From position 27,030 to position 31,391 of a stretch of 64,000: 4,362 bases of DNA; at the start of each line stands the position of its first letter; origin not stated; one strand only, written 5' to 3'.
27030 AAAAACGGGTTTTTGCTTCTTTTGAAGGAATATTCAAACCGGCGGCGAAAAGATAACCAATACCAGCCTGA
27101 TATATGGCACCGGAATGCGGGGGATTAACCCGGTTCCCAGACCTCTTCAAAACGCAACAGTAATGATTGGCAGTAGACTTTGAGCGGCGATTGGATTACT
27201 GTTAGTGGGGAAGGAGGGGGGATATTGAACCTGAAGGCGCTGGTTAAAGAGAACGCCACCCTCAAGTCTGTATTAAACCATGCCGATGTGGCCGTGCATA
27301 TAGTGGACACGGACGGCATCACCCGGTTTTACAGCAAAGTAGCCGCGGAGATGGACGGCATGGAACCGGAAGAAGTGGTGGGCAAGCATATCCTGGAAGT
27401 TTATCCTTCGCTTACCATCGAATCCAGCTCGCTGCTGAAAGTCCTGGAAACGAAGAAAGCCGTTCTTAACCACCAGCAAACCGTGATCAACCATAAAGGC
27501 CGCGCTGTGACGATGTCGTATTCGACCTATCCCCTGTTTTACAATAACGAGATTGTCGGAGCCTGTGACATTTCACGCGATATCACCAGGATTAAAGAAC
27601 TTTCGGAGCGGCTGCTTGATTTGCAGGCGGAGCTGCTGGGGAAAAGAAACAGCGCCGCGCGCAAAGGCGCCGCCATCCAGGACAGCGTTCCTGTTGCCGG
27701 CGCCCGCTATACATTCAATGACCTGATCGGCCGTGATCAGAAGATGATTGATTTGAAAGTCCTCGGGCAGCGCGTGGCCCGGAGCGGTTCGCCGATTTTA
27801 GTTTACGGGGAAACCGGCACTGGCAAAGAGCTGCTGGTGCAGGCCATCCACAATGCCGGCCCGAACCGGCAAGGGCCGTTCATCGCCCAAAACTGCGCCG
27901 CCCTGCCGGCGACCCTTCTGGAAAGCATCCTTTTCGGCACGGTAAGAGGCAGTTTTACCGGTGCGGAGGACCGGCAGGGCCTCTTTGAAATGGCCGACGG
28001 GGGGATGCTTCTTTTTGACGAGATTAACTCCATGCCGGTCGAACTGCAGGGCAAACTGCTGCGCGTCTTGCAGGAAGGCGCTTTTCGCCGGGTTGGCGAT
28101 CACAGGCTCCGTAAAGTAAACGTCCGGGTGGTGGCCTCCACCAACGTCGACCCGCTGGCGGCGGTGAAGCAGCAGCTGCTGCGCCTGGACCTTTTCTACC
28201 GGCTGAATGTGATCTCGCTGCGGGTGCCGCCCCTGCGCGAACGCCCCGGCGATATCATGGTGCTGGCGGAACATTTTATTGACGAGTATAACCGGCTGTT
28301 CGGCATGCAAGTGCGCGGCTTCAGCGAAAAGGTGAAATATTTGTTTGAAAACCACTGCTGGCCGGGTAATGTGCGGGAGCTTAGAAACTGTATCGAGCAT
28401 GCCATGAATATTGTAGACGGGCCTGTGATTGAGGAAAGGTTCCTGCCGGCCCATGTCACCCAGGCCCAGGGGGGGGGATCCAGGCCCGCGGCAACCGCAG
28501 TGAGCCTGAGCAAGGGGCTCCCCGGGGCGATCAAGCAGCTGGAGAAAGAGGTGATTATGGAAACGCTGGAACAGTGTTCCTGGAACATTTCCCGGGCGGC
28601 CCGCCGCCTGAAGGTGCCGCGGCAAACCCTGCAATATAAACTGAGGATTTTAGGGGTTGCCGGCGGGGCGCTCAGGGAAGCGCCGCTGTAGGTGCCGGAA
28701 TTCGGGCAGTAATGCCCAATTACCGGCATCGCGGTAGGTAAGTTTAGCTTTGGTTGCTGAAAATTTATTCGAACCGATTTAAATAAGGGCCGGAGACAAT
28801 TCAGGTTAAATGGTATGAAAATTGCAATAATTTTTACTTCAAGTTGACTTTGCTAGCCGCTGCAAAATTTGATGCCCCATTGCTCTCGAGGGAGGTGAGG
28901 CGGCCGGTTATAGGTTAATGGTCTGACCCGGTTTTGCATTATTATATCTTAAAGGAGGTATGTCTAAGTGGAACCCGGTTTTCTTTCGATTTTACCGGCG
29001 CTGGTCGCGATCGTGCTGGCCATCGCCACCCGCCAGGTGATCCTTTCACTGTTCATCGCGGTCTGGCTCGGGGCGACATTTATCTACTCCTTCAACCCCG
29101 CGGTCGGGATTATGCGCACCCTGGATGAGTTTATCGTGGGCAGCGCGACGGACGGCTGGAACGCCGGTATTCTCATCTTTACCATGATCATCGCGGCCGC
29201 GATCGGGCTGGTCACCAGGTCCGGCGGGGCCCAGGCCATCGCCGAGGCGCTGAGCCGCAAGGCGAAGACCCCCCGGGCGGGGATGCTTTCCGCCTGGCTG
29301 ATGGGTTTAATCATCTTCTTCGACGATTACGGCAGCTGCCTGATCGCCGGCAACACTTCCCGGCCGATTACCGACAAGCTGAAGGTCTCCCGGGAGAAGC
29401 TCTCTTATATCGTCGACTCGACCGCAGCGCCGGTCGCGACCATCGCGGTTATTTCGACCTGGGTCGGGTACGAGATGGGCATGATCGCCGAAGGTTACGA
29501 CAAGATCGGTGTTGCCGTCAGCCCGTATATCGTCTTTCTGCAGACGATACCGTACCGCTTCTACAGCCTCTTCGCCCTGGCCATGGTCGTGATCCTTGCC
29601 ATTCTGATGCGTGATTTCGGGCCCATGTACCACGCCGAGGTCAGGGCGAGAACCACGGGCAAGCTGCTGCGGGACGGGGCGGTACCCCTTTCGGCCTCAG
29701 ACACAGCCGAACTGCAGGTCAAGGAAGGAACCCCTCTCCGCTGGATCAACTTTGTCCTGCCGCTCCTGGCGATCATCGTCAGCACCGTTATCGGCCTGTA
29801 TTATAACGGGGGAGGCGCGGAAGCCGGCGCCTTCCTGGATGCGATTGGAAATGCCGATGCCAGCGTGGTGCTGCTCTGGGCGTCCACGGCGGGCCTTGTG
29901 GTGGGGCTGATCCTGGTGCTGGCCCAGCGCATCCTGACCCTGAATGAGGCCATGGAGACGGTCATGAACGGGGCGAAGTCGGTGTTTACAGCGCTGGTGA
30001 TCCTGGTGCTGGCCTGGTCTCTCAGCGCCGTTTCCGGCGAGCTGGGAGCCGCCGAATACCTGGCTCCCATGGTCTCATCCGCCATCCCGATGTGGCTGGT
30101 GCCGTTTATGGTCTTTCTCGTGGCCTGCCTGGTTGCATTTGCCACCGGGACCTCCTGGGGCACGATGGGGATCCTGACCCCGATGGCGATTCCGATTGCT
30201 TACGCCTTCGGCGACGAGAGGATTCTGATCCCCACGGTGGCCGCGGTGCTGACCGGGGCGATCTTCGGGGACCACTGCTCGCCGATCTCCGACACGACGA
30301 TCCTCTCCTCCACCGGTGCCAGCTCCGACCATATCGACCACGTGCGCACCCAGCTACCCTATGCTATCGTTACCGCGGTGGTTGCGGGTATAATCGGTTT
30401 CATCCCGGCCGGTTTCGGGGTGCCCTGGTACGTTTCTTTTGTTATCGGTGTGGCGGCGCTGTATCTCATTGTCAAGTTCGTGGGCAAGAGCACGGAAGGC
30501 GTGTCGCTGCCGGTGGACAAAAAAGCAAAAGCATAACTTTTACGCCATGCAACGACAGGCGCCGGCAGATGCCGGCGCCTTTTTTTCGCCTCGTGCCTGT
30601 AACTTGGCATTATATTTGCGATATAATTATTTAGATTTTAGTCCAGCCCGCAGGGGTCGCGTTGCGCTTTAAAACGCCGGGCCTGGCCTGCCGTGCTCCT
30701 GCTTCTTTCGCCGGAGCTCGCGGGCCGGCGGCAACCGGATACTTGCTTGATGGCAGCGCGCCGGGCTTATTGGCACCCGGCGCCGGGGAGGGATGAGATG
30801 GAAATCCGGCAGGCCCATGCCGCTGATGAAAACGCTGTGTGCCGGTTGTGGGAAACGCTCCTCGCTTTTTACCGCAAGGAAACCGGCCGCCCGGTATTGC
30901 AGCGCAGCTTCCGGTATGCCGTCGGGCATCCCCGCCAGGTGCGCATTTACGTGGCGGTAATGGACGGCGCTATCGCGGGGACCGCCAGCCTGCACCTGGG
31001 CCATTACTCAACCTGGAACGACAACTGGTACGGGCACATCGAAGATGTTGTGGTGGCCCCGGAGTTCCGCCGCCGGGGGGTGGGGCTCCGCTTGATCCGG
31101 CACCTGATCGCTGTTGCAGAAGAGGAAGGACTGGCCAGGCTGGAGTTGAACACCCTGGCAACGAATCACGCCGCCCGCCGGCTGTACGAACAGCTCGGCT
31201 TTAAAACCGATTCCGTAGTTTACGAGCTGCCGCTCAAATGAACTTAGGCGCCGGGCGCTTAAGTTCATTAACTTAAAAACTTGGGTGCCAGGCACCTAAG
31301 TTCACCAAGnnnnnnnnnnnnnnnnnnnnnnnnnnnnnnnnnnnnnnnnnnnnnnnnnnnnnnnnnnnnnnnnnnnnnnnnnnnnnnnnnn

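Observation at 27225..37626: Sigma-54 regulon: one PAS-AAA+ activator followed by three GG-N10-GC promoters driving a transporter, GNAT-KamA and MttB/corrinoid modules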

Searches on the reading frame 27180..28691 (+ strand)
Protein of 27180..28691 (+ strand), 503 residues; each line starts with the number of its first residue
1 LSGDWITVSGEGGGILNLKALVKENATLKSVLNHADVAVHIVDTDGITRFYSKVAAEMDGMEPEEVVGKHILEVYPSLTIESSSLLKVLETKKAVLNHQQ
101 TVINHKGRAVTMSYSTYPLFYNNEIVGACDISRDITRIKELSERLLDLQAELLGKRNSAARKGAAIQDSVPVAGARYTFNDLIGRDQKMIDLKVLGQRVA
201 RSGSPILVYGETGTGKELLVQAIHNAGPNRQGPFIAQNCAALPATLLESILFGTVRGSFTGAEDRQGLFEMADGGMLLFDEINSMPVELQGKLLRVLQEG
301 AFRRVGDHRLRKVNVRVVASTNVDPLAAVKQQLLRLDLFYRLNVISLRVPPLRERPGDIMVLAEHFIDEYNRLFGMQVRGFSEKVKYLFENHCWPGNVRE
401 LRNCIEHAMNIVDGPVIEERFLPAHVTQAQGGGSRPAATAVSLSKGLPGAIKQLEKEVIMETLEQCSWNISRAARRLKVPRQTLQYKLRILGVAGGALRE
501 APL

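Call 7: search_protein_families(library=pfam, proteins=[window:27180-28691:+])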
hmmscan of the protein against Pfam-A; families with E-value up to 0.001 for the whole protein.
window:27180-28691:+ (503 aa): 10 families
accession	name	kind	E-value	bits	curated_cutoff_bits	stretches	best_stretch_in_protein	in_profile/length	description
PF00158.32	Sigma54_activat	-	2.8e-59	200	20.2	1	182-347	1-167/168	Sigma-54 interaction domain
PF25601.1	AAA_lid_14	-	8.2e-24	83.7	27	1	353-433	1-81/87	AAA+ ATPase lid domain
PF14532.12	Sigma54_activ_2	-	4.6e-18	66.2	25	1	183-352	1-138/138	Sigma-54 interaction domain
PF02954.25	HTH_8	-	4.3e-14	52.4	22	1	451-489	2-40/42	Bacterial regulatory protein, Fis family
PF08448.16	PAS_4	-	2.1e-11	44.5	23.1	1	32-137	1-107/110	PAS fold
PF00989.32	PAS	-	4.8e-07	30.2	22.6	1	28-112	3-89/113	PAS fold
PF07728.20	AAA_5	-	8.3e-07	29.5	22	1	206-333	2-135/139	AAA domain (dynein-related subfamily)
PF13191.12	AAA_16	-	1e-05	26.5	32.6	1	182-257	2-81/167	AAA ATPase domain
PF13426.13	PAS_9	-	2.2e-05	25.1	27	1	37-136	2-102/103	PAS domain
PF13556.12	HTH_30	-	8.8e-05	22.7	27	1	465-489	10-34/59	PucR C-terminal helix-turn-helix domain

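Call 8: search_protein_families(library=ncbifam, proteins=[window:27180-28691:+])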
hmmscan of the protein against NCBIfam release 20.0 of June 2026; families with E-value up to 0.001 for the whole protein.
window:27180-28691:+ (503 aa): 31 families (the best 25 are shown)
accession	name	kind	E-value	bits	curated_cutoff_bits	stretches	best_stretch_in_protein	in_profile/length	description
NF041552.1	TF_PrdR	equivalog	2.4e-107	359.7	795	1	23-489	131-574/577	sigma-54 dependent transcriptional regulator PrdR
NF008469.0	PRK11361.1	equivalog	1.7e-88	297.3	714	1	175-493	138-456/461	acetoacetate metabolism transcriptional regulator AtoC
TIGR01817.1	nifA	equivalog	4.9e-86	289.6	528.85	1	111-493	108-529/534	nif-specific transcriptional activator NifA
NF003451.0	PRK05022.1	equivalog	2.9e-82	277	476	1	175-493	185-510/512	nitric oxide reductase transcriptional regulator NorR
NF050807.1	TransRegFlbDCaul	equivalog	1.4e-81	274.7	750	1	180-491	118-438/454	sigma-54-dependent transcriptional regulator FlbD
TIGR02915.1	PEP_resp_reg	equivalog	2.6e-76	257.2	502.6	1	178-485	137-436/445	PEP-CTERM-box response regulator transcription factor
TIGR01818.1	ntrC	equivalog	3.1e-76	257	558.6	1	171-489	125-461/463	nitrogen regulation protein NR(I)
NF038308.1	RNA_repair_RtcR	equivalog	2.3e-75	254.4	650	1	169-485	169-505/530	RNA repair transcriptional activator RtcR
NF041906.1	V4R_TF_MobR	exception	4.1e-73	246.7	999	1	173-489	225-542/544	phenol degradation transcriptional regulator MobR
NF041946.1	LuxO_transreg_Vib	equivalog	1.6e-72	244.8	800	1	176-489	129-458/463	quorum-sensing sigma-54 dependent transcriptional regulator LuxO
TIGR02329.1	propionate_PrpR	equivalog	5.8e-70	236.4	499.2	1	160-488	191-524/526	propionate catabolism operon regulatory protein PrpR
NF011958.0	PRK15429.1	equivalog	1.9e-68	231.7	830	1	178-496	377-689/692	formate hydrogenlyase transcriptional activator FlhA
NF051870.1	NAssimRespRegNtrX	equivalog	2.1e-68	231.2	600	1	180-493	139-452/452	nitrogen assimilation response regulator NtrX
NF011695.0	PRK15115.1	equivalog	2.3e-68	231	763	1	164-487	120-431/445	two-component system response regulator GlrR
TIGR02974.1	phageshock_pspF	equivalog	5.2e-68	229.7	443.55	1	183-409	2-230/336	phage shock protein operon transcriptional activator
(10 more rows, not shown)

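Call 9: find_encoding_contigs(protein=window:27180-28691:+, flank=10000, max_places=6)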
Protein window:27180-28691:+ (503 aa): no gene with exactly this product is on record in the collection.

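Call 11: find_encoding_contigs(protein=window:27225-28691:+, flank=10000, max_places=6)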
Protein window:27225-28691:+ (488 aa): no gene with exactly this product is on record in the collection.

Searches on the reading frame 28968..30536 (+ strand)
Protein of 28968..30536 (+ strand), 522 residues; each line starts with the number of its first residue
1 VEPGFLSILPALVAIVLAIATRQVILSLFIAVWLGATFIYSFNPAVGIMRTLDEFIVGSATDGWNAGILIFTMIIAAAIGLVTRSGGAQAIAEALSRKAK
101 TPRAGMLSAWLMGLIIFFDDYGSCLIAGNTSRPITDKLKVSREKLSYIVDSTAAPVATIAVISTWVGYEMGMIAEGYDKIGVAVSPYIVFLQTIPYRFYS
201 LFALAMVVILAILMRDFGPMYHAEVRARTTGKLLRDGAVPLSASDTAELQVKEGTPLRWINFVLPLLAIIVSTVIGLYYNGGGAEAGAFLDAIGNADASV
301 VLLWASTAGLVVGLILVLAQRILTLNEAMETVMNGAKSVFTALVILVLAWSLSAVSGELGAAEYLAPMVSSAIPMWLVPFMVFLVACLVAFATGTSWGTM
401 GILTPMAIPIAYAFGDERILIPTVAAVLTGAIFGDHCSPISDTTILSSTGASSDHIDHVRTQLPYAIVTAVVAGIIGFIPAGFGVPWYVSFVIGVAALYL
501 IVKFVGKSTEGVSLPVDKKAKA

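Call 7: search_protein_families(library=pfam, proteins=[window:28968-30536:+])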
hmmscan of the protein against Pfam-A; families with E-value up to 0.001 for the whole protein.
window:28968-30536:+ (522 aa): 1 family
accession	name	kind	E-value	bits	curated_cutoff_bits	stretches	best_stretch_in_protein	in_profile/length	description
PF03553.21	Na_H_antiporter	-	3.7e-64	217.3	23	1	156-478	1-298/303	Na+/H+ antiporter family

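Call 8: search_protein_families(library=ncbifam, proteins=[window:28968-30536:+])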
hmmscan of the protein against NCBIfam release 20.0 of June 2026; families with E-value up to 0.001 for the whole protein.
window:28968-30536:+ (522 aa): 3 families
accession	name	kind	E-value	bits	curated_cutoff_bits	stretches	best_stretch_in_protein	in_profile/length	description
NF000013.1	tet_NaH_anti_35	exception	1.8e-62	211.6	750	1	160-498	5-348/369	tetracycline efflux Na+/H+ antiporter family transporter Tet(35)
NF052307.1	ArgOrthExpArcD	equivalog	2.3e-13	49.8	650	1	297-475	44-216/469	arginine/ornithine antiporter ArcD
TIGR00931.1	antiport_nhaC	equivalog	1.7e-12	46.9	370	1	324-478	51-207/454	Na+/H+ antiporter NhaC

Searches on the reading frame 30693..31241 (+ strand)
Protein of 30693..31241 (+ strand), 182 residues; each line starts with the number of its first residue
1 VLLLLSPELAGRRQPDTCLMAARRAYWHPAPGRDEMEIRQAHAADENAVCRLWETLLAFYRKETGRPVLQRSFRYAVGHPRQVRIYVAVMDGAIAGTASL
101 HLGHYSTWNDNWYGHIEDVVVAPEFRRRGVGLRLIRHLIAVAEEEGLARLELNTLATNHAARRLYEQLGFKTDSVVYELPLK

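Call 7: search_protein_families(library=pfam, proteins=[window:30693-31241:+])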
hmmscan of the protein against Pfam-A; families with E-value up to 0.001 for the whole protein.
window:30693-31241:+ (182 aa): 7 families
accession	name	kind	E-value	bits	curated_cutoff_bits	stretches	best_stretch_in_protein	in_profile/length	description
PF00583.31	Acetyltransf_1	-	6.7e-23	81.6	20.7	1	58-170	10-116/116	Acetyltransferase (GNAT) family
PF13508.13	Acetyltransf_7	-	6.6e-16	58.9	27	1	84-171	4-83/84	Acetyltransferase (GNAT) domain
PF13673.13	Acetyltransf_10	-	1.2e-11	45.2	23.6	1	81-174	29-111/128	Acetyltransferase (GNAT) domain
PF08445.16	FR47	-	1.4e-09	38.2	22.1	1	113-173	21-80/86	FR47-like protein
PF13527.13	Acetyltransf_9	-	4.9e-08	33.5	25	1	37-171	1-125/127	Acetyltransferase (GNAT) domain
PF13302.13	Acetyltransf_3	-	1.8e-07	32.4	25.4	1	59-171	27-138/138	Acetyltransferase (GNAT) domain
PF13480.13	Acetyltransf_6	-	1e-05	26.1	22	1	38-153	20-135/143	Acetyltransferase (GNAT) domain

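Call 8: search_protein_families(library=ncbifam, proteins=[window:30693-31241:+])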
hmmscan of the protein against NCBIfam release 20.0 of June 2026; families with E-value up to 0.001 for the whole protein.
window:30693-31241:+ (182 aa): 30 families (the best 25 are shown)
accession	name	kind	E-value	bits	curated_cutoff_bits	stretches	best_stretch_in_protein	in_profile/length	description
NF002959.0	PRK03624.1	equivalog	1.9e-14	53.6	124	1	34-176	5-135/147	GNAT family acetyltransferase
TIGR01575.1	rimI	equivalog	1.3e-12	48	86.4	1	101-173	43-115/132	ribosomal protein S18-alanine N-acetyltransferase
NF007530.0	PRK10146.1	equivalog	1.8e-11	44.4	142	1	36-172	4-135/144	aminoalkylphosphonate N-acetyltransferase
NF000487.1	stat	exception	9.8e-11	41.5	420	1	78-171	73-162/189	streptothricin N-acetyltransferase STAT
NF041716.1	HxA_phane_GNAT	equivalog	4.6e-09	36.3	250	1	37-172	3-142/152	cyclophane-containing RiPP N-acetyltransferase HaaN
TIGR03448.1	mycothiol_MshD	equivalog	4.8e-09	35.9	163.1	1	119-174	234-289/294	mycothiol synthase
NF007025.1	PRK09491.1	equivalog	8.2e-09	35.6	173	1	118-173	67-122/145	ribosomal protein S18-alanine N-acetyltransferase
NF040503.1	resist_ArsN1a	equivalog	2.2e-08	34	170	1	85-172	50-135/159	arsinothricin resistance N-acetyltransferase ArsN1 family A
TIGR03103.1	trio_acet_GNAT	equivalog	2.7e-08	32.8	569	1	76-172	116-214/547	N-acetylglutaminylglutamine synthetase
NF049894.1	CG3035_N_ac_Glu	equivalog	6.9e-08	32.1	280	1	111-172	231-291/300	N-acetylglutamate synthase, CG3035 family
NF000360.1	sat4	exception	1.8e-07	31.4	380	1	109-175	92-158/180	streptothricin N-acetyltransferase Sat4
NF040502.1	PPT_acetyltrans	equivalog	1.9e-07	31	300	1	31-174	3-146/183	phosphinothricin N-acetyltransferase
NF005921.0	PRK07922.1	equivalog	4.3e-07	29.7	180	1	35-168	6-126/170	amino-acid N-acetyltransferase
NF033083.0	AAC_3_I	equivalog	5.5e-07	29.9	200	1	87-179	52-143/145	AAC(3)-I family aminoglycoside N-acetyltransferase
NF043067.1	AAC_6p_group_E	equivalog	9.7e-07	28.7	140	1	73-172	29-129/140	aminoglycoside 6'-N-acetyltransferase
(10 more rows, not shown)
